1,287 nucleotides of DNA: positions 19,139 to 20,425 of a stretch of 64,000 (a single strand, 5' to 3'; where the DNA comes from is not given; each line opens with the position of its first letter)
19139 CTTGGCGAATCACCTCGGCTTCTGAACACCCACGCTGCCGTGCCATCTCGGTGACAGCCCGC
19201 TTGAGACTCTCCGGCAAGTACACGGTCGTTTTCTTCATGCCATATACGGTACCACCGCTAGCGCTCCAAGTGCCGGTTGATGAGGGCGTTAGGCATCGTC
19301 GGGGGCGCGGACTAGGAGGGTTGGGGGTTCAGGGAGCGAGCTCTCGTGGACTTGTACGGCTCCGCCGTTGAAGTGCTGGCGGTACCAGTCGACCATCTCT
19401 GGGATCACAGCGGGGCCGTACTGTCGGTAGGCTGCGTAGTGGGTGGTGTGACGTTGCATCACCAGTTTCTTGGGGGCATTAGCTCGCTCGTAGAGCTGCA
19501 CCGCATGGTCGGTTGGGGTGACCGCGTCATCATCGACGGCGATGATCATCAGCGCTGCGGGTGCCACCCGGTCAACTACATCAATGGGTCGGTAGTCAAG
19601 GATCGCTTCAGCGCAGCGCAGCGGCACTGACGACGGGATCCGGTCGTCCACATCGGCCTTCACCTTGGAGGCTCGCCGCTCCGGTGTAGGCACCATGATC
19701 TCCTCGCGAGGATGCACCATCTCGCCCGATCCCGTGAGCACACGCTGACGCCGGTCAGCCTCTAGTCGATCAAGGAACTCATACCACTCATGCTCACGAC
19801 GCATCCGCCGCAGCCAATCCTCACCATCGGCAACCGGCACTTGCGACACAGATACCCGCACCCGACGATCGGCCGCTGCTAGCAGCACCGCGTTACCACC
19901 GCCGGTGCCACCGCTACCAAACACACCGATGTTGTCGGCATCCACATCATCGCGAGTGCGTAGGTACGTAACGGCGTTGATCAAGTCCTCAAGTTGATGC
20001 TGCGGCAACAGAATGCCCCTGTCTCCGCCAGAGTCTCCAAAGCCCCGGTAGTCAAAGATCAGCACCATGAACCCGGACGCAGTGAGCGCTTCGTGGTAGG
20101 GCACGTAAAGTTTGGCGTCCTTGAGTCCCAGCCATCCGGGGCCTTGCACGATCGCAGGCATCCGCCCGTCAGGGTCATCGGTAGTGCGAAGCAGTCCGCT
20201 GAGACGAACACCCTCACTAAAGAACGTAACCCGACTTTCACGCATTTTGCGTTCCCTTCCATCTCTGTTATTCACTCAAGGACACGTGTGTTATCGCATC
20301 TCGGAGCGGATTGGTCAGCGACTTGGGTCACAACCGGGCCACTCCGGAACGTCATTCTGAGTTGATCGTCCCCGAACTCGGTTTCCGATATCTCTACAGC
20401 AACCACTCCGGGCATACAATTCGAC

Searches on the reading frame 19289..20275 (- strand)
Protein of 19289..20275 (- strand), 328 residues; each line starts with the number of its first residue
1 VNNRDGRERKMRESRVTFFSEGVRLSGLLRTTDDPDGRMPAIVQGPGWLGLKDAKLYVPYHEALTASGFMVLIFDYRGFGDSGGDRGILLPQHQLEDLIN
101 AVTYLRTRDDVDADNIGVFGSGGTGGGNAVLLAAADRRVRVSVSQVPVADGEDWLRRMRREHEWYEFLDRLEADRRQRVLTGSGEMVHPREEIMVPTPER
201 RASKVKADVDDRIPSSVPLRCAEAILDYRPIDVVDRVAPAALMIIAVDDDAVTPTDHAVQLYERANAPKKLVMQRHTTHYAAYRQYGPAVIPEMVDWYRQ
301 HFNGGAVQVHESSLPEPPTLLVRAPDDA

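Call 6: search_protein_families(library=pfam, proteins=[window:19289-20275:-])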
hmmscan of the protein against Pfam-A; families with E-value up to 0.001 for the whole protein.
window:19289-20275:- (328 aa): 5 families
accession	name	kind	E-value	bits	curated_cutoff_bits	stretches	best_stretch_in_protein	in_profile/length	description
PF02129.25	Peptidase_S15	-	5.5e-13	49.6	23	1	36-275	16-257/262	X-Pro dipeptidyl-peptidase (S15 family)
PF00326.27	Peptidase_S9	-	3.5e-12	46.7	22.6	1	64-166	10-113/213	Prolyl oligopeptidase family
PF12146.15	Hydrolase_4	-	1.8e-07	31.2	27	1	55-272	18-225/239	Serine aminopeptidase, S33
PF12740.14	PETase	-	2.4e-06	27.6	28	0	36-154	51-164/263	PET hydrolase-like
PF12697.13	Abhydrolase_6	-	0.00051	21.2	26.3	1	56-280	20-205/217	Alpha/beta hydrolase family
